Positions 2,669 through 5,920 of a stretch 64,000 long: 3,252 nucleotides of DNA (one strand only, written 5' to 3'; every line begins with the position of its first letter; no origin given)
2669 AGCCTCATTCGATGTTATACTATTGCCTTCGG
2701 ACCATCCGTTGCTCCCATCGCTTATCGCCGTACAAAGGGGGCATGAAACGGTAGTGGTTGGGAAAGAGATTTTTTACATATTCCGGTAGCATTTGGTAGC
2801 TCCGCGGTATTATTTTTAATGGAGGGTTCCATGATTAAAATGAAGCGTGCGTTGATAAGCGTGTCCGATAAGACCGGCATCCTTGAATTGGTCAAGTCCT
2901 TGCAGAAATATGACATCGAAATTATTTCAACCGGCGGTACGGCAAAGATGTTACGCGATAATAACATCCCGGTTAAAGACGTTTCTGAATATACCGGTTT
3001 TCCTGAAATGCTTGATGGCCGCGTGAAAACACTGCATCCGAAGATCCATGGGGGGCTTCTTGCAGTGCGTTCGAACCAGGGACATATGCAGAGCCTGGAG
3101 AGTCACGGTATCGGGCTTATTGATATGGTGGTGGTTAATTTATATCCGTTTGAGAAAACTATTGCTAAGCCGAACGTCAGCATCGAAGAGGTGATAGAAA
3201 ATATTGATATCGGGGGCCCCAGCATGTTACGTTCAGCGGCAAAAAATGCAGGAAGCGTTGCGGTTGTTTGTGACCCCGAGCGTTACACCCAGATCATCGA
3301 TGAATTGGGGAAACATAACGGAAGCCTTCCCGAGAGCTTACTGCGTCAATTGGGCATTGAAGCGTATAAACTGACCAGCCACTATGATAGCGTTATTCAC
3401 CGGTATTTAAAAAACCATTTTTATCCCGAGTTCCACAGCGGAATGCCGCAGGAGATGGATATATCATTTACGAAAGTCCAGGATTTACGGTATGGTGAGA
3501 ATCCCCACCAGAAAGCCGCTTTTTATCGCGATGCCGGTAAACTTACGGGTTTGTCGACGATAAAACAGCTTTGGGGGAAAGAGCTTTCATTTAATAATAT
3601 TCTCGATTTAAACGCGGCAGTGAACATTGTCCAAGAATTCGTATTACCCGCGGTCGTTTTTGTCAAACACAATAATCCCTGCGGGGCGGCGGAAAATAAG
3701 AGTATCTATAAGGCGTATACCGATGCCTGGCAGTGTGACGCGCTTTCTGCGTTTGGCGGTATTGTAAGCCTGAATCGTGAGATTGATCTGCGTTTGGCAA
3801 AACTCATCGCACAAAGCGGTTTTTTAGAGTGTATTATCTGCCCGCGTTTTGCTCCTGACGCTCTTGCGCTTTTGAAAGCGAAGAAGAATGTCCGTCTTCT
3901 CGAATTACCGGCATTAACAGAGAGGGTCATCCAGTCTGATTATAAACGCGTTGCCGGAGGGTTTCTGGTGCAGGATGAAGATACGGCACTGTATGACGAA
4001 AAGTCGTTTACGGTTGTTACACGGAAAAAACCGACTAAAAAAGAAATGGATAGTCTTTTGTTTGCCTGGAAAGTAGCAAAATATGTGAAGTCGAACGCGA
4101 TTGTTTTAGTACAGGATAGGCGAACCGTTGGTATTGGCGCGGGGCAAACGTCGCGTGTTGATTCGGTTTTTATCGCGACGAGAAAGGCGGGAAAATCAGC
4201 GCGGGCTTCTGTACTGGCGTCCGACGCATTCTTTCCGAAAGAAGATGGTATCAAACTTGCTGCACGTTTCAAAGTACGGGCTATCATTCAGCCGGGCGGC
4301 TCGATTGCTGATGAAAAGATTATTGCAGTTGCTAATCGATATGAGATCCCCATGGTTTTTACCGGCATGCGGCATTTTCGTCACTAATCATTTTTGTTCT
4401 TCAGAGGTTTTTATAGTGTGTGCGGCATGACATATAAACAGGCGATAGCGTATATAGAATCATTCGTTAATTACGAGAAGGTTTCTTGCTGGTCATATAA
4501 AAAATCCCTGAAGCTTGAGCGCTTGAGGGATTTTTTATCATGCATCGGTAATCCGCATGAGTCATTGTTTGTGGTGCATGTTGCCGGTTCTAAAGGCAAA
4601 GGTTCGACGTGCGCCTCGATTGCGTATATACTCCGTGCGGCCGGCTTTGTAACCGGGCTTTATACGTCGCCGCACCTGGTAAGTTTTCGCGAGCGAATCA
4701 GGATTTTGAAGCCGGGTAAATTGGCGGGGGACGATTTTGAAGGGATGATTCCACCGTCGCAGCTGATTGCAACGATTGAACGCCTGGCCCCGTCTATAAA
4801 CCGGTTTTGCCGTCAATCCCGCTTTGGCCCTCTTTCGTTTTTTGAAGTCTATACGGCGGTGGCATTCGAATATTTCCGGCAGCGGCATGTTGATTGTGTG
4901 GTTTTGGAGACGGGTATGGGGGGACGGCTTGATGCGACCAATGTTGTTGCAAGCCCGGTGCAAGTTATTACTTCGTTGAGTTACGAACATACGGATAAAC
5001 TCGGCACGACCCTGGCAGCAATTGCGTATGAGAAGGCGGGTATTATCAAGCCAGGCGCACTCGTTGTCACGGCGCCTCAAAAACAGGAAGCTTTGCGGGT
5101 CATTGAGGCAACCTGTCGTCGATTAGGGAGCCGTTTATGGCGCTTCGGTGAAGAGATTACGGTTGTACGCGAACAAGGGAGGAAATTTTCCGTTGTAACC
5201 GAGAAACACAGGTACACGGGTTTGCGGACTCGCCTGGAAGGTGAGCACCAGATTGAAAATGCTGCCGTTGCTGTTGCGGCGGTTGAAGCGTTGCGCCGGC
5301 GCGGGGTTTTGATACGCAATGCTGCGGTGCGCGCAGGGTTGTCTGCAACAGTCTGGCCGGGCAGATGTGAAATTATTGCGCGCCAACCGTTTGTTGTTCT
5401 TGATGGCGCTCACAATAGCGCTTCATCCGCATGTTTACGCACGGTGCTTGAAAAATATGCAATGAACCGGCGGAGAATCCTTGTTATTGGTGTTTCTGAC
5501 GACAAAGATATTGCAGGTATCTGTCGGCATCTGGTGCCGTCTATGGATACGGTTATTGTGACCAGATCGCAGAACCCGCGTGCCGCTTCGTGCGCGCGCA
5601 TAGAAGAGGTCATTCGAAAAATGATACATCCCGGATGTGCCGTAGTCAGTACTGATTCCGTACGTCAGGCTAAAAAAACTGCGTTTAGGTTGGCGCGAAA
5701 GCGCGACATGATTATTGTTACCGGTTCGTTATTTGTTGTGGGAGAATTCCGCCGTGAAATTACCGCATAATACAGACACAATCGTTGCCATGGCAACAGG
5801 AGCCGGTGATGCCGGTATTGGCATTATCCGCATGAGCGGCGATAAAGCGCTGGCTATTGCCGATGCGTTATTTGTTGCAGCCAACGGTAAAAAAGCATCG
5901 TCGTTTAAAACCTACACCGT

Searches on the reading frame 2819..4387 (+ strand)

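Call 45: search_protein_families(library=pfam, proteins=[window:2819-4387:+], max_evalue=0.00001)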
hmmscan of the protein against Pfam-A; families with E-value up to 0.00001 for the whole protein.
window:2819-4387:+ (522 aa): 2 families
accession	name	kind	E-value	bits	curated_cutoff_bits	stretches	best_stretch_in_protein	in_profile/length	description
PF01808.24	AICARFT_IMPCHas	-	1.1e-114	383.6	25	1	140-456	1-311/311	AICARFT/IMPCHase bienzyme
PF02142.27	MGS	-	1.5e-25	89.6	24.1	1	20-134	1-93/94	MGS-like domain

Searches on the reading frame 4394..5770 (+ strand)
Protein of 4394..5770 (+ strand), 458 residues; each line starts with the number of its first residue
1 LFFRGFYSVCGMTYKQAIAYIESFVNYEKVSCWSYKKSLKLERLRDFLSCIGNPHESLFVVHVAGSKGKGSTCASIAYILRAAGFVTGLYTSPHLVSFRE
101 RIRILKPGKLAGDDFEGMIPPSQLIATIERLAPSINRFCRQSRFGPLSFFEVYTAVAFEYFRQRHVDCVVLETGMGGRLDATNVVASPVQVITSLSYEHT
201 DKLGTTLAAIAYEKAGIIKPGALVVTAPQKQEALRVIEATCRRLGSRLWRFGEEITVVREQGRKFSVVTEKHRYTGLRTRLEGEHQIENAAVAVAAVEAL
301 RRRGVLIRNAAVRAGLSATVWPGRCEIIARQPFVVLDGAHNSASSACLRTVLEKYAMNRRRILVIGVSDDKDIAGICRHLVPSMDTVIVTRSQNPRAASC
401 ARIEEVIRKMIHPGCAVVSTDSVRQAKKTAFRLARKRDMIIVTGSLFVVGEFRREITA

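Call 45: search_protein_families(library=pfam, proteins=[window:4394-5770:+], max_evalue=0.00001)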
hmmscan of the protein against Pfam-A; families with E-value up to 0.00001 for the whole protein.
window:4394-5770:+ (458 aa): 2 families
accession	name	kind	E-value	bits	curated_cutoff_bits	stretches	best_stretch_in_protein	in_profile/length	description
PF02875.26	Mur_ligase_C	-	1.5e-18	68.3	28.4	1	323-445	1-126/127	Mur ligase, glutamate ligase domain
PF08245.18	Mur_ligase_M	-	5e-12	46.6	24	1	160-297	51-200/200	Mur ligase middle domain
